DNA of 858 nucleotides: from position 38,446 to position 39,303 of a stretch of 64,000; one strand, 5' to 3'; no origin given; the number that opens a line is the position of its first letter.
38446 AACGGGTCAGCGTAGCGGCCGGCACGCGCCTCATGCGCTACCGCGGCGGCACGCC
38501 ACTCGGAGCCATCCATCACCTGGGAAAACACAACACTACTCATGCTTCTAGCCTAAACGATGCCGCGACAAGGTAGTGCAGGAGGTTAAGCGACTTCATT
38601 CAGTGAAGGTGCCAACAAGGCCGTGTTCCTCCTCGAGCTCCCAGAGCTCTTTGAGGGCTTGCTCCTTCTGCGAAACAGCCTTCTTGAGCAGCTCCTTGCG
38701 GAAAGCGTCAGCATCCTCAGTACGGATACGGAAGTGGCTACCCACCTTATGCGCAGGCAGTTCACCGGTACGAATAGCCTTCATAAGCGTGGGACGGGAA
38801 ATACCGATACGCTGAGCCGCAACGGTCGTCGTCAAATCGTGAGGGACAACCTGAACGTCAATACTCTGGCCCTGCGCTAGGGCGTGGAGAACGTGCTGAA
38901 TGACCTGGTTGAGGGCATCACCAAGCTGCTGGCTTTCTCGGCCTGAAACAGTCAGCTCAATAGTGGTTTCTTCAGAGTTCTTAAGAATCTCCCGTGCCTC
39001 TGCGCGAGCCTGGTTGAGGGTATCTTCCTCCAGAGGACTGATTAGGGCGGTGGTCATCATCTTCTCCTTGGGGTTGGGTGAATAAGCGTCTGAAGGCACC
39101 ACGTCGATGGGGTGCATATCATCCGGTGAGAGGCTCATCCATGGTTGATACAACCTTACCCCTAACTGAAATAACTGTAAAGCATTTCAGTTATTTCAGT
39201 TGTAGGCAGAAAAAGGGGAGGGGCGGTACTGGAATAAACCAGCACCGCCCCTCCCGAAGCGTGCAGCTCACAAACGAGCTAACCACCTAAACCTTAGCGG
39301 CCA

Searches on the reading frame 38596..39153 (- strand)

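Call 18: search_protein_families(library=pfam, proteins=[window:38596-39153:-])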
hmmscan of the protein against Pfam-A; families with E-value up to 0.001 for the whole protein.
window:38596-39153:- (185 aa): 1 family
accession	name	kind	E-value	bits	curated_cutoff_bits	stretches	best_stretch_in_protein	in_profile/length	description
PF12728.13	HTH_17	-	3e-10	40.6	27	1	107-151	2-46/51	Helix-turn-helix domain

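Call 95: search_protein_families(library=ncbifam, proteins=[window:38596-39153:-], max_evalue=0.001)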
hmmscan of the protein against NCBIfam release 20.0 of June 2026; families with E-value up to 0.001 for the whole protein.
window:38596-39153:- (185 aa): 2 families
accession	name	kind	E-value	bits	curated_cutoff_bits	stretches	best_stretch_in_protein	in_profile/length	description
TIGR01764.1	excise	domain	2.7e-12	46.9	28.8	1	107-151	2-46/49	excisionase family DNA-binding protein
NF047737.1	antiphage_MADS1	equivalog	0.00067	19.8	80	0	114-150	11-47/49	methylation-associated defense system helix-turn-helix domain-containing protein MAD1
